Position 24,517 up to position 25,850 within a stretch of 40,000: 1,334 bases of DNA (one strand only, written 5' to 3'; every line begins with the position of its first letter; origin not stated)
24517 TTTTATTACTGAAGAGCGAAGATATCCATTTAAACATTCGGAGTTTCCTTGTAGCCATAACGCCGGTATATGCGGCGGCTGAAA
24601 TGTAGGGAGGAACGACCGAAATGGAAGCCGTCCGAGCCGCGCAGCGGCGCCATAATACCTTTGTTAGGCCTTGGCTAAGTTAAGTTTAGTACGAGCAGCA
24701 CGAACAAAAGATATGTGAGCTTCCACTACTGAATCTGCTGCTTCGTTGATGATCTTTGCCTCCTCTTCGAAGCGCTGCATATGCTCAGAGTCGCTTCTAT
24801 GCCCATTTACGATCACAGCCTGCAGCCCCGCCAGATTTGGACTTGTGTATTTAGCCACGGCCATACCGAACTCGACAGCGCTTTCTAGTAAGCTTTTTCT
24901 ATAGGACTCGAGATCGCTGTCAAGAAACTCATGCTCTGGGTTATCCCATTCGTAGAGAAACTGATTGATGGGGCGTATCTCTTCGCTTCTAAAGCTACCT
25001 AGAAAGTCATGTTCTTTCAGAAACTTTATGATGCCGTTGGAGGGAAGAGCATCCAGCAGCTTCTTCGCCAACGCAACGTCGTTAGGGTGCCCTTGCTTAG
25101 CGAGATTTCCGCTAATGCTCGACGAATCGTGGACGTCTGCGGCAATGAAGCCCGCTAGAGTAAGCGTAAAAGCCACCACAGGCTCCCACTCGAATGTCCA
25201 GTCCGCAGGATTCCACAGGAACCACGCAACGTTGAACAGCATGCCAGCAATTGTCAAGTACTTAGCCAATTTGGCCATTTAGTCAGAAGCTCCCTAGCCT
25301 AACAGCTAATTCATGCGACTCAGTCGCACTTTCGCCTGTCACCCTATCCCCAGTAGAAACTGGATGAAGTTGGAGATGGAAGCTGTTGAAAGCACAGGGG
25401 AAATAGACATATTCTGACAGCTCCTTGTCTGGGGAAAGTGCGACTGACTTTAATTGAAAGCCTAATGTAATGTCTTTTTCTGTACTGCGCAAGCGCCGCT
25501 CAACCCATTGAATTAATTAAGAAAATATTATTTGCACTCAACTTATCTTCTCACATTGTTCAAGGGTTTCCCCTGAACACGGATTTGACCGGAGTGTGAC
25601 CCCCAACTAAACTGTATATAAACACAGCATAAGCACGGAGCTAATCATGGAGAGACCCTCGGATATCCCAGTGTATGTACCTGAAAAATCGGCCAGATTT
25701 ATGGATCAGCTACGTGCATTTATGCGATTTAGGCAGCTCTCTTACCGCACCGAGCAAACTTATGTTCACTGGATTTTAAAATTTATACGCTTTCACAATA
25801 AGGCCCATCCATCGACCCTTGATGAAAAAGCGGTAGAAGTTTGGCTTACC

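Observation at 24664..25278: First (attI-proximal) cassette encodes an orphan 2-TM protein with a ~150-aa cytoplasmic domain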

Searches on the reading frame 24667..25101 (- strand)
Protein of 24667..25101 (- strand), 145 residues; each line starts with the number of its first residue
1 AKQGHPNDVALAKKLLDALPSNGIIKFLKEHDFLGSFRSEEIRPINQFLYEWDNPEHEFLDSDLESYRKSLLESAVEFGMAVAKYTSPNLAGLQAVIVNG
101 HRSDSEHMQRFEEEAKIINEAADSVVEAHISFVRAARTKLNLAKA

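Call 86: predict_structure(alignment_id=A4)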
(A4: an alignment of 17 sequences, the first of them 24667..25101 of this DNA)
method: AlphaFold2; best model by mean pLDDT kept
length: 145 residues; sequences in the alignment: 17
mean_pLDDT: 91.8   pTM: 0.87
mean pLDDT of the five models: 91.8, 91.6, 91.4, 90.0, 89.2
residues with pLDDT >= 90: 114; 70-90: 23; 50-70: 7; < 50: 1
segments of 3 or more residues with pLDDT < 50: none
pLDDT, mean of each block of 10 residues (from residue 1): 82 96 96 92 96 95 97 98 91 82 81 96 98 95 68
secondary structure, 60 per line:
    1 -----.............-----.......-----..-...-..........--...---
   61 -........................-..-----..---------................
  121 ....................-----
elements in order: H6-18 H24-30 H43-52 H62-85 H105-140

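Call 89: fold_search(model_id=the predicted structure, library=pdb)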
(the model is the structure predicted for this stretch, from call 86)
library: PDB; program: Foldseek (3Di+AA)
matches with E <= 10: 246; with E <= 0.001: 0
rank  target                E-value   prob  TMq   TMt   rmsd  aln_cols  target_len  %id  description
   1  1yjg_A                1.7e-01  0.69  0.39  0.37   7.1       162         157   15  Variable Small Protein 1 of Borrelia turicatae (VspA or Vsp1) (released 2006-01-24)
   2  2ga0_A                2.3e-01  0.63  0.38  0.35   8.3       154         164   14  Variable Small Protein 1 of Borrelia turicatae (VspA or Vsp1) (released 2006-06-27)
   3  4llc_A                2.3e-01  0.60  0.33  0.37   8.4       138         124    9  The crystal structure of R60E mutant of the histidine kinase (KinB) sensor domain from Pseudomonas aeruginosa PA01 (released 2013-08-07)
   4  1yjg_D                2.3e-01  0.60  0.38  0.36   7.4       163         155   14  Variable Small Protein 1 of Borrelia turicatae (VspA or Vsp1) (released 2006-01-24)
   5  4llc_B                3.6e-01  0.21  0.24  0.27   9.0       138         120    9  The crystal structure of R60E mutant of the histidine kinase (KinB) sensor domain from Pseudomonas aeruginosa PA01 (released 2013-08-07)
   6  7bml_C                4.2e-01  0.33  0.34  0.32   8.5       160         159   12  Crystal structure of outer surface protein C (OspC) from Borrelia burgdorferi (released 2021-02-10)
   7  7bml_A                5.0e-01  0.44  0.40  0.37   6.8       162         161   12  Crystal structure of outer surface protein C (OspC) from Borrelia burgdorferi (released 2021-02-10)
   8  2l7n_MODEL_1_A        5.9e-01  0.18  0.24  0.21   9.1       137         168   15  Solution Structure of the R5 Domain of Talin (released 2011-12-14)
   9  7bml_B                7.3e-01  0.38  0.38  0.36  10.4       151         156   10  Crystal structure of outer surface protein C (OspC) from Borrelia burgdorferi (released 2021-02-10)
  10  7bml_D                8.1e-01  0.30  0.36  0.34   8.3       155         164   11  Crystal structure of outer surface protein C (OspC) from Borrelia burgdorferi (released 2021-02-10)
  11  9c1s_C                9.0e-01  0.30  0.38  0.35   8.5       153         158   10  Fab F946 in complex with OspC type A (released 2025-08-27)
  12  8dt0_A                9.5e-01  0.38  0.41  0.43  10.5       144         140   11  Scaffolding protein functional sites using deep learning (released 2022-08-10)
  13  8th8_K                1.2e+00  0.13  0.28  0.14  12.2       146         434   16  Linker domain of Nexin-dynein regulatory complex from Tetrahymena thermophila (released 2023-09-20)
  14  6dv1_B                1.5e+00  0.10  0.28  0.22  10.6       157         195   13  Crystal structure of the alpha-E-catenin actin-binding domain (released 2018-12-19)
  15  3s90_B                1.6e+00  0.16  0.35  0.25   6.4       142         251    9  Human vinculin head domain Vh1 (residues 1-252) in complex with murine talin (VBS33; residues 1512-1546) (released 2011-06-22)
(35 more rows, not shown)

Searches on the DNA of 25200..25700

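Call 92: search_rna_families(source=window, start=25200, end=25700, threshold=evalue, max_evalue=1, show_alignments=2)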
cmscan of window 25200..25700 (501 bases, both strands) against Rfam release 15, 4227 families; matches with E-value up to 1: 0.
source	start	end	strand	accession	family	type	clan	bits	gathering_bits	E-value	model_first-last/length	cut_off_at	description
